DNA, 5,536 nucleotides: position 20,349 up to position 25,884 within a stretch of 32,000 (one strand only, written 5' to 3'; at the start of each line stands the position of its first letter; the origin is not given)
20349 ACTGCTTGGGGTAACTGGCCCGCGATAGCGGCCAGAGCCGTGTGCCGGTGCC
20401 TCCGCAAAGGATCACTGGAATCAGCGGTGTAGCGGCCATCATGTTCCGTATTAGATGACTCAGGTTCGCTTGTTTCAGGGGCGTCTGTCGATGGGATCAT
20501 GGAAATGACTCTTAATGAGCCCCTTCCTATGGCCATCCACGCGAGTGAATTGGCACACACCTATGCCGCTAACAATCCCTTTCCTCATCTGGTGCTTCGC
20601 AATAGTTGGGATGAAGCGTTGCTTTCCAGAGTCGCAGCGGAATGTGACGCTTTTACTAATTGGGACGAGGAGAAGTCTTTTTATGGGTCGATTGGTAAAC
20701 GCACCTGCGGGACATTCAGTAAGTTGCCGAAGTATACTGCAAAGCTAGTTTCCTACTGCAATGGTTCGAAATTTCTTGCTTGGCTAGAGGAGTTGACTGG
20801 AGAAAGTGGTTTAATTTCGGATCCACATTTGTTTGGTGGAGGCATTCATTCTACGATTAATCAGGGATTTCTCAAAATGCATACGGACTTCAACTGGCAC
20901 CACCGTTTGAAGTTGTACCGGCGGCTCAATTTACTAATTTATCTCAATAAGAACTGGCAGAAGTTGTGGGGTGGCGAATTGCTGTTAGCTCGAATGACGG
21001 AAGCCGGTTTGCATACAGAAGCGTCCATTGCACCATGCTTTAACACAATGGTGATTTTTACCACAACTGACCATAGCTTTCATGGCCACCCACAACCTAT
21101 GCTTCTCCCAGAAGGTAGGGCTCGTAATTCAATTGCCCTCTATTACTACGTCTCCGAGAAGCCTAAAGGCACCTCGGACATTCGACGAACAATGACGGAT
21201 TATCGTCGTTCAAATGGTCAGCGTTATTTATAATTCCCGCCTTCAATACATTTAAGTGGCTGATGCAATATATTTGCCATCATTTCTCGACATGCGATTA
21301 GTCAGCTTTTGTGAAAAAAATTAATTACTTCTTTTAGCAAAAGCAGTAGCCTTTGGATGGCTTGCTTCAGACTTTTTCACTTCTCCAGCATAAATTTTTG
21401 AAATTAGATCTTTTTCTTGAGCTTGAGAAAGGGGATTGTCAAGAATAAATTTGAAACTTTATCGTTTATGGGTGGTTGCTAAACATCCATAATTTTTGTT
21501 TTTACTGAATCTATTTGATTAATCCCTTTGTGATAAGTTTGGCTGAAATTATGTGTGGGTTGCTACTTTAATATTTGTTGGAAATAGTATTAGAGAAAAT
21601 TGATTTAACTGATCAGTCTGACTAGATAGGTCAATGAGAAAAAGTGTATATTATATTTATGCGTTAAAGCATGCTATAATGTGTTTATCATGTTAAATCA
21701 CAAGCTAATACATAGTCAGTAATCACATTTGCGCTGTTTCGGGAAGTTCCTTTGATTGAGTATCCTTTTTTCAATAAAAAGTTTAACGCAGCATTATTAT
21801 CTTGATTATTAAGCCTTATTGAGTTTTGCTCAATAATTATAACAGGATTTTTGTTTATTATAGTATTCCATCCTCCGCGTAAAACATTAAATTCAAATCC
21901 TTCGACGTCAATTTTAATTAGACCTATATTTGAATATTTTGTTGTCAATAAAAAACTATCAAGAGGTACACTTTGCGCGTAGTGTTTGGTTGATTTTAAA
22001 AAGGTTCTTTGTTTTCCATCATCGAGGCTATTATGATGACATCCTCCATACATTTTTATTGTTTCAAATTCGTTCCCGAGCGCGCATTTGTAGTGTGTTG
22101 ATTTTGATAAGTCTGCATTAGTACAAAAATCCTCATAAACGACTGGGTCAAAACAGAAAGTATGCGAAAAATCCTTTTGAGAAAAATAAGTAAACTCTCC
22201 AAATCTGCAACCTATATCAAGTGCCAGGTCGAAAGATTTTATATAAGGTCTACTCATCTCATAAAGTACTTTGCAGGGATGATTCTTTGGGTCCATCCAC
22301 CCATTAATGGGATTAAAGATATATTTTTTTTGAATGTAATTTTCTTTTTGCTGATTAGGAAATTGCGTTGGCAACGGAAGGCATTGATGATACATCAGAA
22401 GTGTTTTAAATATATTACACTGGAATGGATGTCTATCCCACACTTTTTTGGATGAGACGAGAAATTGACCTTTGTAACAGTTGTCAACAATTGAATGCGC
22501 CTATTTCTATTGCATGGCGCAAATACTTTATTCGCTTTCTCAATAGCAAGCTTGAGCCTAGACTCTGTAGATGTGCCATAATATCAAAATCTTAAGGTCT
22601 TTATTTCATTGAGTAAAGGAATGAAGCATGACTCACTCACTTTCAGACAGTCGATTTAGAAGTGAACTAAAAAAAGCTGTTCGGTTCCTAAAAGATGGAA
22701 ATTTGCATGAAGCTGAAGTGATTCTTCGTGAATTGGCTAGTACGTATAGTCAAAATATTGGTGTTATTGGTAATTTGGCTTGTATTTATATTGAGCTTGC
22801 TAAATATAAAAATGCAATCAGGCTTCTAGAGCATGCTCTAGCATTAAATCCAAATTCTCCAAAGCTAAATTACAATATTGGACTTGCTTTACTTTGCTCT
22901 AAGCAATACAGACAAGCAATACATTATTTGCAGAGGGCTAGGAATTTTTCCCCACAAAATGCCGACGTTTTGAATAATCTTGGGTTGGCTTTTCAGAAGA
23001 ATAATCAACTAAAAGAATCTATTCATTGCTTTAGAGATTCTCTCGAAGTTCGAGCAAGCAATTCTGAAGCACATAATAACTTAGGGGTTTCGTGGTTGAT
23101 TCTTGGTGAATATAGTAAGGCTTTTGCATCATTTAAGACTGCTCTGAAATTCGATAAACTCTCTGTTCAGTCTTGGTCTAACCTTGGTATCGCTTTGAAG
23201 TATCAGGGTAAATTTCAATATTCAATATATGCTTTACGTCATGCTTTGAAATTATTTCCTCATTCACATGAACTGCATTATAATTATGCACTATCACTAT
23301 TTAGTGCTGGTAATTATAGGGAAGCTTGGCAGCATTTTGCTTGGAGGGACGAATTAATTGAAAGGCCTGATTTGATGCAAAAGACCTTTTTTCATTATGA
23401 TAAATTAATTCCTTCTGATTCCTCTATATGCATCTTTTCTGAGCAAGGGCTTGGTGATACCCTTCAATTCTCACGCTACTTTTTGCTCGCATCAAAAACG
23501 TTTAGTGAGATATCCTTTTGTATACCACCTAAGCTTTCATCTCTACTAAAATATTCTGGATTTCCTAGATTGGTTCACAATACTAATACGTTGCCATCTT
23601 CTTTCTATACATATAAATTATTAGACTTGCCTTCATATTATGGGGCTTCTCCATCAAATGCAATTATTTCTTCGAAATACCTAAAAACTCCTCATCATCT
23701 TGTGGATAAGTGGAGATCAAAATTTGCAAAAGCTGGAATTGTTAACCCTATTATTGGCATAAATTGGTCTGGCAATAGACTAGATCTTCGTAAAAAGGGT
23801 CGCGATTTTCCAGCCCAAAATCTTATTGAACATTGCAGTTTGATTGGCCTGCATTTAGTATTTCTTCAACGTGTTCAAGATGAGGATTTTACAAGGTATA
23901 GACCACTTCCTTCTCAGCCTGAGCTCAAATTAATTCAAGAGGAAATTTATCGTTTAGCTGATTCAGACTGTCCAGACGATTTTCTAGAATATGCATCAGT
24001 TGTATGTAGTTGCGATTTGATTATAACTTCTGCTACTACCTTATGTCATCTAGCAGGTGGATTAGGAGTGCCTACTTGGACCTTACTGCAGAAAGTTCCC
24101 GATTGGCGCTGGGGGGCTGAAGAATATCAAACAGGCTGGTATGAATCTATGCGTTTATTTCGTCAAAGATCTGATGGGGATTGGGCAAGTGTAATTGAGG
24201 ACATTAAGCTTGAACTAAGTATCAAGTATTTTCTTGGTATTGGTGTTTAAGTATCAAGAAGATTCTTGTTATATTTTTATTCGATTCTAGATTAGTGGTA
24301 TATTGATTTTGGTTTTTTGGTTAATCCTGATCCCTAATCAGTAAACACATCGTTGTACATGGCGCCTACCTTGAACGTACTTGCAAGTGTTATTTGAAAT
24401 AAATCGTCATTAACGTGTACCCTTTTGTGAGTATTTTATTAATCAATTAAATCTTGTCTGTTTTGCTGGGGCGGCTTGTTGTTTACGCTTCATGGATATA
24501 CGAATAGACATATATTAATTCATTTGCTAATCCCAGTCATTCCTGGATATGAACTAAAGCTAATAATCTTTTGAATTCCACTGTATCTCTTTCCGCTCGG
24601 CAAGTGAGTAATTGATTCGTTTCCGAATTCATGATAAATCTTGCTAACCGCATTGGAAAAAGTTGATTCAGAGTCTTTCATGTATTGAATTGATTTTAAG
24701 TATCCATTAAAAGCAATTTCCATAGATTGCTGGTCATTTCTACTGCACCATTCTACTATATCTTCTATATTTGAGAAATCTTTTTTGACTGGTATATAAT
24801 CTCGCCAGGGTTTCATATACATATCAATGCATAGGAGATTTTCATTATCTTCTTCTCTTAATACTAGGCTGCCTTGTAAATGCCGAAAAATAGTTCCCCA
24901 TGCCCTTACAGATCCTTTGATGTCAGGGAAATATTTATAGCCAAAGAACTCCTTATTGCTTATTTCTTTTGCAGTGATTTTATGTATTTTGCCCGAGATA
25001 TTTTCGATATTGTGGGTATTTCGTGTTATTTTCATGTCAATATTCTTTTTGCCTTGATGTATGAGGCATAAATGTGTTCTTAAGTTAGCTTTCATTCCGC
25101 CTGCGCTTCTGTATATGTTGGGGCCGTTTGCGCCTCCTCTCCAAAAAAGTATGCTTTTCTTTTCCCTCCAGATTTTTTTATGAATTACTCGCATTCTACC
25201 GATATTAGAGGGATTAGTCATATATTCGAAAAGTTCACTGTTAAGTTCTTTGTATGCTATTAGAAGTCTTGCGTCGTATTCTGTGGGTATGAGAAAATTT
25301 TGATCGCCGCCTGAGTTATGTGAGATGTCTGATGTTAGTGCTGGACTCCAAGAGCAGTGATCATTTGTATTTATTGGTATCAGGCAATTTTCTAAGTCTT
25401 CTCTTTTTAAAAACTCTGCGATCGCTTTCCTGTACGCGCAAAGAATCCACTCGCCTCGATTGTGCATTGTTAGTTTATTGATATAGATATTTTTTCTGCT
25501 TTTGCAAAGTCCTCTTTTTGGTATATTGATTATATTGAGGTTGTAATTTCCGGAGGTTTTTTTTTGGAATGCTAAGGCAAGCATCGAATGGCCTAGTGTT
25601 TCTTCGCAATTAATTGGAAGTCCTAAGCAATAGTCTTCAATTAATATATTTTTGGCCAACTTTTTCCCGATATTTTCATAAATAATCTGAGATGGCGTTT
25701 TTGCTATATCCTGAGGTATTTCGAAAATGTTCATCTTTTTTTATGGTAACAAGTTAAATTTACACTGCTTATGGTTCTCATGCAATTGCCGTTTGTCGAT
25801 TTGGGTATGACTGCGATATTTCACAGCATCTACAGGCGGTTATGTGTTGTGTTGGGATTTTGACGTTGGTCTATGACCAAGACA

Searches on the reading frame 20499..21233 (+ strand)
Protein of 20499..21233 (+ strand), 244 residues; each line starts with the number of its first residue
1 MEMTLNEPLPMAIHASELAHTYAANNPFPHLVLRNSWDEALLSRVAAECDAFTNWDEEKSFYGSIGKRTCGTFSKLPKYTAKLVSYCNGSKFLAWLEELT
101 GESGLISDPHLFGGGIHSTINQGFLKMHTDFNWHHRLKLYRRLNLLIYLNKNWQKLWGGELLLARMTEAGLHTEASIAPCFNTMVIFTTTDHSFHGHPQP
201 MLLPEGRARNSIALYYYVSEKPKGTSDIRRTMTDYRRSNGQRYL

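Call 36: search_protein_families(library=pfam, proteins=[window:20499-21233:+], max_evalue=0.001)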
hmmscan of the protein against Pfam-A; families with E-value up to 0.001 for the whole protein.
window:20499-21233:+ (244 aa): 2 families
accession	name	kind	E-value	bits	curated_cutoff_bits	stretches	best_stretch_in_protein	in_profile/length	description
PF13640.12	2OG-FeII_Oxy_3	-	3.8e-15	57.1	27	1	121-217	7-98/98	2OG-Fe(II) oxygenase superfamily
PF13661.12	2OG-FeII_Oxy_4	-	1.9e-10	41.5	27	1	125-196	12-80/98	2OG-Fe(II) oxygenase superfamily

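Call 74: search_protein_families(library=ncbifam, proteins=[window:20499-21233:+], max_evalue=0.01)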
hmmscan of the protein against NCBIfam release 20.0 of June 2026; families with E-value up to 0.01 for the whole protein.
window:20499-21233:+ (244 aa): 1 family
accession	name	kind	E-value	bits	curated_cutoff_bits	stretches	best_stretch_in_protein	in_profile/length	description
NF041706.1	2OG_matur_YhhC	equivalog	1.1e-06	28.4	150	1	25-196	4-164/182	cyclophane-containing peptide 2OG-Fe(II) oxygenase YhhC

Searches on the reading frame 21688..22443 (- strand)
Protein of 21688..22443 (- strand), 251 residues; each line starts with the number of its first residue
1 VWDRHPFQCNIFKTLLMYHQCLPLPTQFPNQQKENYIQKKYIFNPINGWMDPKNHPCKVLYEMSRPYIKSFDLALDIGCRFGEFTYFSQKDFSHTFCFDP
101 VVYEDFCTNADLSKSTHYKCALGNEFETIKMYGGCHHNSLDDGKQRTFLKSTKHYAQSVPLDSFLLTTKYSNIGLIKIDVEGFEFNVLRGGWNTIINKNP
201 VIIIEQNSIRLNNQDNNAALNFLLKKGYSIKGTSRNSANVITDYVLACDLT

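Call 36: search_protein_families(library=pfam, proteins=[window:21688-22443:-], max_evalue=0.001)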
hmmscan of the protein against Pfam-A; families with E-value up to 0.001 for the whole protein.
window:21688-22443:- (251 aa): 1 family
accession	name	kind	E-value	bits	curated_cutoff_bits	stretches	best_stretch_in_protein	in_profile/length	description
PF05050.19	Methyltransf_21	-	1.9e-13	51.3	22.7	1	109-229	38-172/173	Methyltransferase FkbM domain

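Call 74: search_protein_families(library=ncbifam, proteins=[window:21688-22443:-], max_evalue=0.01)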
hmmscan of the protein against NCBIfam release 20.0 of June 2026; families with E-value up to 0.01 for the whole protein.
window:21688-22443:- (251 aa): 1 family
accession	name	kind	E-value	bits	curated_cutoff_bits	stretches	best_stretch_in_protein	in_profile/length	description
TIGR01444.1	fkbM_fam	subfamily_domain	7.2e-15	55.7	37.7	1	75-205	3-141/143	FkbM family methyltransferase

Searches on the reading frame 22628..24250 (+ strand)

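Call 36: search_protein_families(library=pfam, proteins=[window:22628-24250:+], max_evalue=0.001)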
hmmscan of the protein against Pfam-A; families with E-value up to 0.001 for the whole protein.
window:22628-24250:+ (540 aa): 20 families
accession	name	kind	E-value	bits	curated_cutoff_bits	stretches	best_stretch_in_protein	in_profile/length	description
PF07719.23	TPR_2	-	1.1e-29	100.5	27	3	49-76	6-33/34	Tetratricopeptide repeat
PF00515.34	TPR_1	-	1.2e-28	98.1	27.8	4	112-142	1-31/34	Tetratricopeptide repeat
PF13414.12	TPR_11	-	1.7e-24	85.7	26.8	2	53-88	3-38/42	TPR repeat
PF13431.12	TPR_17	-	2.9e-20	71.2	24.4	1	66-98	1-33/34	Tetratricopeptide repeat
PF13432.12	TPR_16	-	1.9e-19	70.2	32.7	3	117-174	2-59/65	Tetratricopeptide repeat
PF13181.12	TPR_8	-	8.9e-17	60.2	25.7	1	48-76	5-33/34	Tetratricopeptide repeat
PF14559.12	TPR_19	-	1.6e-16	60.8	25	1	21-79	2-60/68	Tetratricopeptide repeat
PF13424.12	TPR_12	-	1.4e-13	51.2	30.1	2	80-142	5-75/77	Tetratricopeptide repeat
PF23914.1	TPR_CcmH_CycH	-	6.2e-13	49.3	42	0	63-145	69-154/158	Cytochrome c-type biogenesis protein H TPR domain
PF13374.12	TPR_10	-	8.2e-12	45.2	27.5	0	112-142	2-32/42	Tetratricopeptide repeat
PF13428.12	TPR_14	-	4.5e-11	42.7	23.5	0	54-81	11-38/44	Tetratricopeptide repeat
PF12895.13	ANAPC3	-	3.7e-10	40.4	27.2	1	59-108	4-52/82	Anaphase-promoting complex, cyclosome, subunit 3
PF13371.12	TPR_9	-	1.2e-08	35.2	35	1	53-114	4-65/73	Tetratricopeptide repeat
PF13176.12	TPR_7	-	1.2e-08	34.8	27.9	0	48-76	3-33/36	Tetratricopeptide repeat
PF24575.1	TPR_Slam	-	2e-06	28.6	35.2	0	187-237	54-104/104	Surface lipoprotein assembly modifier, N-terminal TPR repeats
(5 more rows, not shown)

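Call 74: search_protein_families(library=ncbifam, proteins=[window:22628-24250:+], max_evalue=0.01)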
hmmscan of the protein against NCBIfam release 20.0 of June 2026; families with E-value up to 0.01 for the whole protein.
window:22628-24250:+ (540 aa): 31 families (the best 25 are shown)
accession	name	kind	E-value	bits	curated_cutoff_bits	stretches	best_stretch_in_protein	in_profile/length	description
NF040959.1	MamA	equivalog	4.9e-35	120.8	200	2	93-243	52-202/204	magnetosome protein MamA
TIGR02917.1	PEP_TPR_lipo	equivalog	9.7e-22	76.7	312.2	2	16-132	776-891/899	XrtA/PEP-CTERM system TPR-repeat protein PrsT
TIGR02521.1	type_IV_pilW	equivalog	7.4e-20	71.5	154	2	11-152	32-175/234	type IV pilus biogenesis/stability protein PilW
TIGR02552.1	LcrH_SycD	equivalog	3.5e-14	52.7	104.8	3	5-111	13-119/136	SycD/LcrH family type III secretion system chaperone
NF033762.1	social_mot_Tgl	equivalog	7.4e-12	45.1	225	1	77-238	30-194/252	social motility TPR repeat lipoprotein Tgl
NF052400.1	M48_BAM_BepA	equivalog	7.9e-12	44.7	570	1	15-152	312-449/483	beta-barrel assembly-enhancing protease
NF052415.1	T3SS_chap_SctY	equivalog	1.1e-10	42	70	1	45-139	7-104/106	type III secretion apparatus assembly chaperone SctY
NF033758.1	gliding_GltE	equivalog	2.2e-10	40.1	225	1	22-224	132-334/411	adventurous gliding motility TPR repeat lipoprotein GltE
NF008391.2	PRK11189.1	equivalog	3.4e-09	36.6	250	1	135-200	88-153/297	lipoprotein NlpI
NF008520.0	PRK11447.1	equivalog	1e-08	33.5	858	0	4-79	264-338/1157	cellulose synthase complex outer membrane protein BcsC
NF033920.0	C39_PA2778_fam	equivalog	2.5e-08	33.7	150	1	57-137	169-249/255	PA2778 family cysteine peptidase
NF047507.1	TPR_BatC_Lepto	exception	3.2e-08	33.3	175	1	91-182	37-132/214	TPR repeat-containing protein BatC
TIGR03939.1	PGA_TPR_OMP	equivalog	3e-07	29.1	366.65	1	57-151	99-193/800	poly-beta-1,6 N-acetyl-D-glucosamine export porin PgaA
NF002725.1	PRK02603.1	equivalog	4.6e-07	30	143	2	118-215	41-141/173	photosystem I assembly protein Ycf3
NF047371.1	FlcA_CTERM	equivalog_domain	5.8e-07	28.4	300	1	54-136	449-531/646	periplasmic flagellar collar protein FlcA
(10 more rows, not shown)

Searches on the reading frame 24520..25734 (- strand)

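Call 36: search_protein_families(library=pfam, proteins=[window:24520-25734:-], max_evalue=0.001)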
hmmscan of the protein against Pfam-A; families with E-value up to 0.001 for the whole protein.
window:24520-25734:- (404 aa): 1 family
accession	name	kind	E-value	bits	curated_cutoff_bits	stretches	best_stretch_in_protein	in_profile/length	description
PF05686.18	Glyco_transf_90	-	8.9e-10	38.5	24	1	185-344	151-295/396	Glycosyl transferase family 90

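Call 74: search_protein_families(library=ncbifam, proteins=[window:24520-25734:-], max_evalue=0.01)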
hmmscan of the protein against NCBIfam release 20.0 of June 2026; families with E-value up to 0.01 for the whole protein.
window:24520-25734:- (404 aa): 0 families
